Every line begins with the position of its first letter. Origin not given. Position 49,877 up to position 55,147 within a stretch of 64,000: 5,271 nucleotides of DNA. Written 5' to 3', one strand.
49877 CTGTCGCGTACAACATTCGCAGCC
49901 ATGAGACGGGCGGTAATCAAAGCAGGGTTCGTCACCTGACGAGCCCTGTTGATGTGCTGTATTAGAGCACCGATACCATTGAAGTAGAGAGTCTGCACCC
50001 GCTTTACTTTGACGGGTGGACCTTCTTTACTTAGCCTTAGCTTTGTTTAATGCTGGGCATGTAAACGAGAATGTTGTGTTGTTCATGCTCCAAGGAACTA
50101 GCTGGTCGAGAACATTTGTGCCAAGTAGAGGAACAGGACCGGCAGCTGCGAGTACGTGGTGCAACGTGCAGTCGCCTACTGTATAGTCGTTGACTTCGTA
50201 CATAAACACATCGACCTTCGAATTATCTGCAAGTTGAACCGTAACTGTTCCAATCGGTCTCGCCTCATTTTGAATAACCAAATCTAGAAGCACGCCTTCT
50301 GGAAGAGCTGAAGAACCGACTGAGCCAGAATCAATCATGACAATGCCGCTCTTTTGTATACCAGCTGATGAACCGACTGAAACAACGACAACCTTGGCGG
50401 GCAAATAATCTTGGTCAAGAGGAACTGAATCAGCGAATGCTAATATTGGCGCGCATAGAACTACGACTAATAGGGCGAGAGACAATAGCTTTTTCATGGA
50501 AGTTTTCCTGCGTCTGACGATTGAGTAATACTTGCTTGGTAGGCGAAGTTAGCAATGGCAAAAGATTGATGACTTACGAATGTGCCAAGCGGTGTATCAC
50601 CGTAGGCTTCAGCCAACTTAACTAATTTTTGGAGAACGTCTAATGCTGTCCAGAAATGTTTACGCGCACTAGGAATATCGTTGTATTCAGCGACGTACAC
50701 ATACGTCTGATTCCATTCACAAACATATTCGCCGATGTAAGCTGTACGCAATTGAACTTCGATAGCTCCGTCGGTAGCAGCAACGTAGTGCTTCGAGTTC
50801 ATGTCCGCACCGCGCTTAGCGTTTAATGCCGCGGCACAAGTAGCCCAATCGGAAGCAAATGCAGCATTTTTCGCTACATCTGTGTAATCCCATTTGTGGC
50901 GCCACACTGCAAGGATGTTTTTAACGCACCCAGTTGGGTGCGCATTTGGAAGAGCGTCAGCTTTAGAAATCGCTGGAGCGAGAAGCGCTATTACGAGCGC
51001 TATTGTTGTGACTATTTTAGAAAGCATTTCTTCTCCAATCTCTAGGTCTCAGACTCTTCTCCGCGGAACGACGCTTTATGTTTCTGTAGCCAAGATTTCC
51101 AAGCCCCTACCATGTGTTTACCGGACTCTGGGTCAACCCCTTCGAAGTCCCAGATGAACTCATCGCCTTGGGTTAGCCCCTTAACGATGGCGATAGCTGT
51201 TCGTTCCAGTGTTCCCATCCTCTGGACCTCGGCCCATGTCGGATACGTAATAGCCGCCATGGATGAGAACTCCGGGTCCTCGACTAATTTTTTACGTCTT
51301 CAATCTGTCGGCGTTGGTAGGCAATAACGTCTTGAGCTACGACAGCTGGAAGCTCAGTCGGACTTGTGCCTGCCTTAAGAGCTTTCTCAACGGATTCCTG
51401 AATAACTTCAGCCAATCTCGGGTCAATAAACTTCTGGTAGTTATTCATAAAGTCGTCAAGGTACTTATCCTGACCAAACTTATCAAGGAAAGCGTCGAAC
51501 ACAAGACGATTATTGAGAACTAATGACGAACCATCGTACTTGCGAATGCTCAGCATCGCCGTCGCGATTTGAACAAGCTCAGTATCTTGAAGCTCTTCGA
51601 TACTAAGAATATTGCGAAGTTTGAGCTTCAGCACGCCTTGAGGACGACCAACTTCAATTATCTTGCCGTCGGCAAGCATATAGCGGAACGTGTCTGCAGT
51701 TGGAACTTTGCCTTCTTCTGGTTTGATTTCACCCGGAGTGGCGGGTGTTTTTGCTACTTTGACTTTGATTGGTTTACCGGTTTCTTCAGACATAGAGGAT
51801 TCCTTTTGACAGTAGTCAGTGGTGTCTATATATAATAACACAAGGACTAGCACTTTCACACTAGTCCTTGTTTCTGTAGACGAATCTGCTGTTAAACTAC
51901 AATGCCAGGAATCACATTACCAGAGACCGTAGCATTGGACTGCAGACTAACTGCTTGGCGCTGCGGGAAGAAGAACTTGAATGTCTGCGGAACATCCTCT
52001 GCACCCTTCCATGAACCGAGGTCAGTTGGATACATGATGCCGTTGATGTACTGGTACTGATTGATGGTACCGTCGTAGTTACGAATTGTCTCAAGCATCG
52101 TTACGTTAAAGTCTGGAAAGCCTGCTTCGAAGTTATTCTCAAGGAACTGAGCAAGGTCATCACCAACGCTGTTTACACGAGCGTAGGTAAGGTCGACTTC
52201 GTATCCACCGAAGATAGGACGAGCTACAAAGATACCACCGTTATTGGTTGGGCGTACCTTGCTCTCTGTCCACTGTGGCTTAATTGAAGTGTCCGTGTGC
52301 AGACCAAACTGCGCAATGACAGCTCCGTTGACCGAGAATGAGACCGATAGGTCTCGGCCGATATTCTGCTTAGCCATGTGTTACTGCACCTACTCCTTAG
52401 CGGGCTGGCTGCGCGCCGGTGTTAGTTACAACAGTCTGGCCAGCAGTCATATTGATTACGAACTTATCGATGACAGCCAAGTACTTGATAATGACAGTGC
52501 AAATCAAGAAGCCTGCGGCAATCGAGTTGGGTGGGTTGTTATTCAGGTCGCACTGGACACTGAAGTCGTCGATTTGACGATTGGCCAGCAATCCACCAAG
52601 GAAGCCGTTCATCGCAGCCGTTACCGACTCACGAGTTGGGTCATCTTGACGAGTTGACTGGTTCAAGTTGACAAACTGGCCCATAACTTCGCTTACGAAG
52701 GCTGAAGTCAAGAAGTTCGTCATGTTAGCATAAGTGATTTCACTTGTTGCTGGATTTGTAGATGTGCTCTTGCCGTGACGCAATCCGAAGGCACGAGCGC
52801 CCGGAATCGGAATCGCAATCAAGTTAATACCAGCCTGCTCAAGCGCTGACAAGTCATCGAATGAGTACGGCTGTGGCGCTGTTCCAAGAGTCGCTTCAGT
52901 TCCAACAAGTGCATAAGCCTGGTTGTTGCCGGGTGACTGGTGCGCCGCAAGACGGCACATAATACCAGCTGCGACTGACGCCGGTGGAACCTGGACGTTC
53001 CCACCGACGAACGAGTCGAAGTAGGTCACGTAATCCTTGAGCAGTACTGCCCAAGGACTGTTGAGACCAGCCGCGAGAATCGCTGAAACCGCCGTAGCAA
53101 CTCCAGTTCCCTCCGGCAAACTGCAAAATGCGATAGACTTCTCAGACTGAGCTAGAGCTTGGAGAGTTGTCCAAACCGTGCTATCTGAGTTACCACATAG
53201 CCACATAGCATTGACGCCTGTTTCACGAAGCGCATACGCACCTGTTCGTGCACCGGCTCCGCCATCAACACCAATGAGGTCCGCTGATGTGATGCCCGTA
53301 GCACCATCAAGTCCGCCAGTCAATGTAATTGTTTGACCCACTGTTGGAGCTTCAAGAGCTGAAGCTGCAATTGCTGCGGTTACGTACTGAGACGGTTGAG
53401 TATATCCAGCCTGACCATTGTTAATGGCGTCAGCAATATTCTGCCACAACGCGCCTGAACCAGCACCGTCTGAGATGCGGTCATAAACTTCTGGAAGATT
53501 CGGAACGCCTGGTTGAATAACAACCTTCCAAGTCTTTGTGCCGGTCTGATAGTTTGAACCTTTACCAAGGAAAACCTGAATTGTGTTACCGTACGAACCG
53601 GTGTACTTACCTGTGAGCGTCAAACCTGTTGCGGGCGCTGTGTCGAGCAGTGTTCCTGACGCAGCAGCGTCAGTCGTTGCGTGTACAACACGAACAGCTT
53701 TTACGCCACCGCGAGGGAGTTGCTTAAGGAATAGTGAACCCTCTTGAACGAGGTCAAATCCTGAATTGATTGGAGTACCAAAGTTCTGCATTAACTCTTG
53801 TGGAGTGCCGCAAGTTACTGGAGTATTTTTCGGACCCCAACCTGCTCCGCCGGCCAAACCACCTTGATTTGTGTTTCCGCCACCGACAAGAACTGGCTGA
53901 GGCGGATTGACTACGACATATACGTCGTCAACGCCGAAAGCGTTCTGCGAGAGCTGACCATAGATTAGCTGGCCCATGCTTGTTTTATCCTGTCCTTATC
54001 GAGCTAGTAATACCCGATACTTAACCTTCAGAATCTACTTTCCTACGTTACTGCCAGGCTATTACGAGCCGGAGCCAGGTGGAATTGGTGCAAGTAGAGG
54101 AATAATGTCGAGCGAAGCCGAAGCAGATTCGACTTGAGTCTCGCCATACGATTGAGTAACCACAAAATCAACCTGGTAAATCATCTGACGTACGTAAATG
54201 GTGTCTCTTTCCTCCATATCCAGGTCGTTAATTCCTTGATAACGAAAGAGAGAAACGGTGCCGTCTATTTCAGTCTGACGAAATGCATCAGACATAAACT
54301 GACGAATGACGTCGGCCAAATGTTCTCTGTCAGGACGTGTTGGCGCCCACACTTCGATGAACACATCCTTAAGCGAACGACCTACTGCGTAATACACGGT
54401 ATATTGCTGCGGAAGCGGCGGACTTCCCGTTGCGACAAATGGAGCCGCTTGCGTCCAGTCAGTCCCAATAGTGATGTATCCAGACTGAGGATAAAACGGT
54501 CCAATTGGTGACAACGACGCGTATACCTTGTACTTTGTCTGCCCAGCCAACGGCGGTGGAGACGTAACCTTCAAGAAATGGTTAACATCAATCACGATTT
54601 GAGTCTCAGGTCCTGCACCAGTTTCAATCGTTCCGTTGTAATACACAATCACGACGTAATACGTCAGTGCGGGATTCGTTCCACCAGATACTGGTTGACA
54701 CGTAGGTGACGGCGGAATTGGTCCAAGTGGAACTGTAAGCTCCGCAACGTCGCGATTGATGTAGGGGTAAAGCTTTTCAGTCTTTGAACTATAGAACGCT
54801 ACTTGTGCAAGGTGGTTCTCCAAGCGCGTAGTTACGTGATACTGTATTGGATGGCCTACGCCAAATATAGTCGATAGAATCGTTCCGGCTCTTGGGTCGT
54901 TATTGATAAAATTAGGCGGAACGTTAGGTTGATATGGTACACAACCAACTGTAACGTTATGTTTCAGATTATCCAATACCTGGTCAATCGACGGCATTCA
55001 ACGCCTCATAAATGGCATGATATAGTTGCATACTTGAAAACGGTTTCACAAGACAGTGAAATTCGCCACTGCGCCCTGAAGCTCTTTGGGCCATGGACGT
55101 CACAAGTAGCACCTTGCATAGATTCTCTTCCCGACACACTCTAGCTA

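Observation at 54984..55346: Orphan CheY-like receiver domain encoded among head-tail completion genes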

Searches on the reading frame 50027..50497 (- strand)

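Call 90: search_protein_families(library=pfam, proteins=[window:50027-50497:-], max_evalue=0.1)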
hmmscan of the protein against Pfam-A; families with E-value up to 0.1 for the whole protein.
window:50027-50497:- (156 aa): 2 families
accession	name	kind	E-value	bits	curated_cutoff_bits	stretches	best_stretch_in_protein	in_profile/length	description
PF13975.11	gag-asp_proteas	-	0.015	16.3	28.2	1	53-131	12-91/92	gag-polyprotein putative aspartyl protease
PF13650.11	Asp_protease_2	-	0.032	15.4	24.3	1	53-121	12-77/90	Aspartyl protease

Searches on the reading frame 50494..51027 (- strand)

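Call 90: search_protein_families(library=pfam, proteins=[window:50494-51027:-], max_evalue=0.1)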
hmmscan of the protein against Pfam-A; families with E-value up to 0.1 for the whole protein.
window:50494-51027:- (177 aa): 2 families
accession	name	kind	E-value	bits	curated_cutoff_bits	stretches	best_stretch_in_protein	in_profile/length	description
PF10334.16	BRE4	-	0.025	14.9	25.7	1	6-85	130-203/228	Brefeldin A-sensitivity protein 4-like domain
PF24125.1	Cds6_C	-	0.067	13.9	27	1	37-117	4-82/111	Cds6 C-terminal NTF2-like domain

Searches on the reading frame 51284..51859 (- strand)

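Call 90: search_protein_families(library=pfam, proteins=[window:51284-51859:-], max_evalue=0.1)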
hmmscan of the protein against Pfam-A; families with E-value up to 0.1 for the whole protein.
window:51284-51859:- (191 aa): 1 family
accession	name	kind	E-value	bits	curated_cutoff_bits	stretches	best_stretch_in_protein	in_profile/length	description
PF19126.5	DUF5810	-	0.083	13.5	26.9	0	115-160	18-63/66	Family of unknown function (DUF5810)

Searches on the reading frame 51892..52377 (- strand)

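Call 3: search_protein_families(library=pfam, proteins=[window:51892-52377:-], max_evalue=0.01)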
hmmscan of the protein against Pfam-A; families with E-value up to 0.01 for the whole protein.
window:51892-52377:- (161 aa): 0 families

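Call 7: search_protein_families(library=phrogs, proteins=[window:51892-52377:-], max_evalue=0.01)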
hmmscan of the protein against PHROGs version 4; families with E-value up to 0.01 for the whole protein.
window:51892-52377:- (161 aa): 1 family
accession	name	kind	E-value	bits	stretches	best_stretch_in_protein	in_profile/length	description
phrog_12993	-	unknown function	4.6e-15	56.7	1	4-143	6-142/143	-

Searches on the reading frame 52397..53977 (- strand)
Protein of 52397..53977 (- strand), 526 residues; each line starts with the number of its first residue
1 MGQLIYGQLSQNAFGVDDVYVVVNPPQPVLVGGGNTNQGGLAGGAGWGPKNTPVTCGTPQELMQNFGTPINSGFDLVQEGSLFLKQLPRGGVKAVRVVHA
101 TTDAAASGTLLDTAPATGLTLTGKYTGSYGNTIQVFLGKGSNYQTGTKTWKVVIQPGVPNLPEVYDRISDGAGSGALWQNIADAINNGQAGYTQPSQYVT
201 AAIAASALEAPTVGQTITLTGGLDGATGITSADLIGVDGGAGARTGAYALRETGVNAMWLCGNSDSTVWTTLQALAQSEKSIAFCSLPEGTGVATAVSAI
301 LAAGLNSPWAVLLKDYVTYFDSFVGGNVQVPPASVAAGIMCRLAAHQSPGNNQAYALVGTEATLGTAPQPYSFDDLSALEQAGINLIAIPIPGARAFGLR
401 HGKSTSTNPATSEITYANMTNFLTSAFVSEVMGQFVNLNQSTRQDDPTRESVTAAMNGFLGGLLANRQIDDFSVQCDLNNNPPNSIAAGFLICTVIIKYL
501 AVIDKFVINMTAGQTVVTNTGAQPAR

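Call 3: search_protein_families(library=pfam, proteins=[window:52397-53977:-], max_evalue=0.01)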
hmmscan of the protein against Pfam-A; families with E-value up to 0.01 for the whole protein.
window:52397-53977:- (526 aa): 1 family
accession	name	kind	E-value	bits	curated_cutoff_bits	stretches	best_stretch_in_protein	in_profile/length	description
PF17482.7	Phage_sheath_1C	-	2.1e-05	24.9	26.9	1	441-511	36-102/104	Phage tail sheath C-terminal domain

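Call 7: search_protein_families(library=phrogs, proteins=[window:52397-53977:-], max_evalue=0.01)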
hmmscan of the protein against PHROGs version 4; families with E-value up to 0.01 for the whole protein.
window:52397-53977:- (526 aa): 4 families
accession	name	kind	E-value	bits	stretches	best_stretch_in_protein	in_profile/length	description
phrog_23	-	tail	1.1e-43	150.7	1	12-519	21-469/496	tail sheath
phrog_279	-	tail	1.2e-09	38.5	1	41-337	39-311/489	tail sheath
phrog_10581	-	tail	7e-06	25.6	1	444-508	841-905/915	tail sheath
phrog_15814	-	unknown function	6.2e-05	22.2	1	119-359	331-568/738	-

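Call 15: search_dna_similar(query=window:52397-53977:-, collection=phages, mode=protein, max_rows=25, max_evalue=0.00001)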
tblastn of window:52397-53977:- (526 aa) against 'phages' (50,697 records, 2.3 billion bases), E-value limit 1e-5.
Records with a match: 17; places in all: 17; records where one place covers at least 80% of the query: 7.
Best place of each record, by identity: <60% 17.
By first word of the organism name: Burkholderia 9; Ralstonia 4; Komagataeibacter 2; Alicyclobacillus 1; Pseudomonas 1.
By host as written in the record: Burkholderia sp. 5; Ralstonia pseudosolanacearum I-31 (MT043) 3; - 2; Burkholderia thailandensis 2; Ralstonia pseudosolanacearum I-31 (MT035) 1; Komagataeibacter xylinus NBRC 13772 1; Komagataeibacter xylinus NBRC 13773 1; Alicyclobacillus acidoterrestris MMB007 1; and 1 more.
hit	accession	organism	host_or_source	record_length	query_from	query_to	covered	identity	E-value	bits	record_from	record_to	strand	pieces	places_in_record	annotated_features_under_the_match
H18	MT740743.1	Ralstonia phage Hyacinthe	Ralstonia pseudosolanacearum I-31 ...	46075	7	520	98%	38.0%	3e-65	235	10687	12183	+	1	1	sheath protein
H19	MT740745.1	Ralstonia phage Raharianne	Ralstonia pseudosolanacearum I-31 ...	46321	7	520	98%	38.0%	3e-65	235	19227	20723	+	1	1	hypothetical protein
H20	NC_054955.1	Ralstonia phage Raharianne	Ralstonia pseudosolanacearum I-31 ...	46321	7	520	98%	38.0%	3e-65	235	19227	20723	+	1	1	tail protein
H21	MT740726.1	Ralstonia phage Albius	Ralstonia pseudosolanacearum I-31 ...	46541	7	520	98%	38.0%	3e-65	235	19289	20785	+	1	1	sheath protein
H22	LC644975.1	Komagataeibacter phage phiKX1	Komagataeibacter xylinus NBRC 13772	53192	7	513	96%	31.9%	8e-34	142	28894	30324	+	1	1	phage tail sheath protein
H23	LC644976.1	Komagataeibacter phage phiKX2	Komagataeibacter xylinus NBRC 13773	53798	7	513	96%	31.9%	8e-34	142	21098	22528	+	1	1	phage tail sheath protein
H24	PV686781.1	Alicyclobacillus phage MMB025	Alicyclobacillus acidoterrestris MMB007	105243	7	484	91%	25.9%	3e-9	66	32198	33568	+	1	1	tail sheath protein | portal protein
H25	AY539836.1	Burkholderia phage BcepMu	-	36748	227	493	51%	26.5%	4e-7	59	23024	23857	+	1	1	gp39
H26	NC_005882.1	Burkholderia phage BcepMu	-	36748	227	493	51%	26.5%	4e-7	59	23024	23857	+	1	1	tail sheath subtilisin-like domain-containing protein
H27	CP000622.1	Burkholderia phage phiE255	Burkholderia thailandensis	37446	227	493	51%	26.5%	1e-6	58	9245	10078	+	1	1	gp13, phage tail sheath protein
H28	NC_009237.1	Burkholderia phage phiE255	Burkholderia thailandensis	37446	227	493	51%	26.5%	1e-6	58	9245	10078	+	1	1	tail sheath subtilisin-like domain-containing protein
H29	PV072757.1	Burkholderia phage vB_CB2b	Burkholderia sp.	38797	227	493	51%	26.5%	1e-6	58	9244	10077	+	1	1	major tail sheath protein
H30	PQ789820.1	Burkholderia phage vB_E427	Burkholderia sp.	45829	227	493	51%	26.5%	1e-6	58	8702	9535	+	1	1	major tail sheath protein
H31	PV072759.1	Burkholderia phage vB_E433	Burkholderia sp.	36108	227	493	51%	26.1%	3e-6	56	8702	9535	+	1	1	major tail sheath protein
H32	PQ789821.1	Burkholderia phage vB_E274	Burkholderia sp.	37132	227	493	51%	26.1%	3e-6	56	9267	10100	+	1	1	major tail sheath protein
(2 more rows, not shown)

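Call 17: get_annotated_region(hit=H20, flank=9000)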
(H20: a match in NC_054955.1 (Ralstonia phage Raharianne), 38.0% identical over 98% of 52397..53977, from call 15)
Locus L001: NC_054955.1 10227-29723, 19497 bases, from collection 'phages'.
description: Ralstonia phage Raharianne, complete genome.
organism: Ralstonia phage Raharianne (NCBI taxid 2759715)
taxonomy: Viruses; Duplodnaviria; Heunggongvirae; Uroviricota; Caudoviricetes; Rahariannevirus; Rahariannevirus raharianne
host: Ralstonia pseudosolanacearum I-31 (MT043); source: tomato plant greenhouse; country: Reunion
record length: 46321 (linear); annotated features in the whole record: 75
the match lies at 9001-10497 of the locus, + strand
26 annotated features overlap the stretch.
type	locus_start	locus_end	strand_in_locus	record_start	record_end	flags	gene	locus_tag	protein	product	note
CDS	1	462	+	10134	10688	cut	-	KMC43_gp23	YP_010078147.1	hypothetical protein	-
CDS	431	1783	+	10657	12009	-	-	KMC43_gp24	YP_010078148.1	terminase large subunit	Terminase large subunit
CDS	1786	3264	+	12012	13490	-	-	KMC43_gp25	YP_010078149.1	portal protein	Portal protein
CDS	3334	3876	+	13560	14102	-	-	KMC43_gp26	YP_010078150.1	hypothetical protein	-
CDS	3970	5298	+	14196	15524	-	-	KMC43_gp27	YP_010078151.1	major head protein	Major capsid protein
CDS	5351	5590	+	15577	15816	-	-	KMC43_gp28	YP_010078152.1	hypothetical protein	-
CDS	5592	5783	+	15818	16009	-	-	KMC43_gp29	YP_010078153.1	hypothetical protein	-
CDS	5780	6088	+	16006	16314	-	-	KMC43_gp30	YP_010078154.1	hypothetical protein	-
CDS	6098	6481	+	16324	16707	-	-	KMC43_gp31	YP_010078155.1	hypothetical protein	-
CDS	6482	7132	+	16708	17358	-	-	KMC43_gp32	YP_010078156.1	hypothetical protein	-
CDS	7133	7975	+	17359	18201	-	-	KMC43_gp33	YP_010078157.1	hypothetical protein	-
CDS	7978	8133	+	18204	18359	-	-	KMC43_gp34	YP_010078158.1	hypothetical protein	-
CDS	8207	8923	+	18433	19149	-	-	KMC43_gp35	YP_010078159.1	endonuclease VII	-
CDS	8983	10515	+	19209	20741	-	-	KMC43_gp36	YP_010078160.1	tail protein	-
CDS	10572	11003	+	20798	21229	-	-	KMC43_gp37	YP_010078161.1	hypothetical protein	-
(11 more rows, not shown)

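Call 18: get_annotated_region(hit=H22, flank=9000)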
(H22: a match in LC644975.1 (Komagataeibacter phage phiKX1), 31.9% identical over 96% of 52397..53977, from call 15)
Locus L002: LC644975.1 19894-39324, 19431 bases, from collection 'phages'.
description: Komagataeibacter phage phiKX1 DNA, complete genome.
organism: Komagataeibacter phage phiKX1 (NCBI taxid 2860315)
taxonomy: Viruses; Duplodnaviria; Heunggongvirae; Uroviricota; Caudoviricetes
host: Komagataeibacter xylinus NBRC 13772; source: -; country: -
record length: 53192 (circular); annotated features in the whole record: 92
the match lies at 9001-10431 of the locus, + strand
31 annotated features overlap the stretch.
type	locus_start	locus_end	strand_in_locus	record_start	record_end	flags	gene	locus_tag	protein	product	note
CDS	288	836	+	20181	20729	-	-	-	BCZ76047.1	phage terminase small subunit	PhiKX1_420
CDS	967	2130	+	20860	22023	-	-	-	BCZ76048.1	phage terminase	PhiKX1_430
CDS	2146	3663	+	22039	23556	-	-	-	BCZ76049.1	phage portal protein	PhiKX1_440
CDS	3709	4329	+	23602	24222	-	-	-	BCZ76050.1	phage minor structural protein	PhiKX1_450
CDS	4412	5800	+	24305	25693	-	-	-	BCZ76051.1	phage coat protein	PhiKX1_460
CDS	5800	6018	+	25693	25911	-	-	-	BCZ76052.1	hypothetical protein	PhiKX1_470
CDS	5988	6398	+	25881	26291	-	-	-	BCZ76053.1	hypothetical protein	PhiKX1_480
CDS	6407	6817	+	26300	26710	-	-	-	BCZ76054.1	hypothetical protein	PhiKX1_490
CDS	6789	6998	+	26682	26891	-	-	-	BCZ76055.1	hypothetical protein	PhiKX1_500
CDS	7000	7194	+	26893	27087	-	-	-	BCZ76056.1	hypothetical protein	PhiKX1_510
CDS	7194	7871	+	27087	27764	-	-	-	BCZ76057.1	hypothetical protein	PhiKX1_520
CDS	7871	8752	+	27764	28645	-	-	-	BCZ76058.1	hypothetical protein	PhiKX1_530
CDS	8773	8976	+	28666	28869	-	-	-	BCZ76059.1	hypothetical protein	PhiKX1_540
CDS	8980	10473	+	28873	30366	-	-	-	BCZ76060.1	phage tail sheath protein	PhiKX1_550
CDS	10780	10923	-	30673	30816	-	-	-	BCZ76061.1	hypothetical protein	PhiKX1_560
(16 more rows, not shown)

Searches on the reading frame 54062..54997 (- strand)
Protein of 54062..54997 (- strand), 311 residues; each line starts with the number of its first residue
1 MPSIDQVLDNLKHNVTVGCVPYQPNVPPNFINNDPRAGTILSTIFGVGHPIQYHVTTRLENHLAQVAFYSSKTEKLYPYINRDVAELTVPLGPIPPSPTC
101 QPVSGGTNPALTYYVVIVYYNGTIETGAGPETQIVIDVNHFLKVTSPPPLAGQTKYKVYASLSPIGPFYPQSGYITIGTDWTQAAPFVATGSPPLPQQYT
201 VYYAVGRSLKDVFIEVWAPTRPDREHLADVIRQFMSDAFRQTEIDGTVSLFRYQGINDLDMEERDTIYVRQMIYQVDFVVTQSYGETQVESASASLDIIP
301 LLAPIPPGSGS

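Call 3: search_protein_families(library=pfam, proteins=[window:54062-54997:-], max_evalue=0.01)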
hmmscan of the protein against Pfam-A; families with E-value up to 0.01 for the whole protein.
window:54062-54997:- (311 aa): 0 families

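Call 7: search_protein_families(library=phrogs, proteins=[window:54062-54997:-], max_evalue=0.01)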
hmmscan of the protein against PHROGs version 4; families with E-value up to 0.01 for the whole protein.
window:54062-54997:- (311 aa): 1 family
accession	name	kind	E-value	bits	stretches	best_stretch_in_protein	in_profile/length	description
phrog_13532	-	unknown function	1.4e-09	38.4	1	207-293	172-258/278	-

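Call 14: search_dna_similar(query=window:54062-54997:-, collection=phages, mode=protein, max_rows=25, max_evalue=0.001)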
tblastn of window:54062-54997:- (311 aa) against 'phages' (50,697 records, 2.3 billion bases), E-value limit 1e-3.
No match.

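Call 62: search_solved_structures(query=A3, max_evalue=5)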
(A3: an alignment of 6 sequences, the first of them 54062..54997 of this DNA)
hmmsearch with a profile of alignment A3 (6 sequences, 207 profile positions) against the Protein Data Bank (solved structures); distinct sequences matched with E-value up to 5: 0.
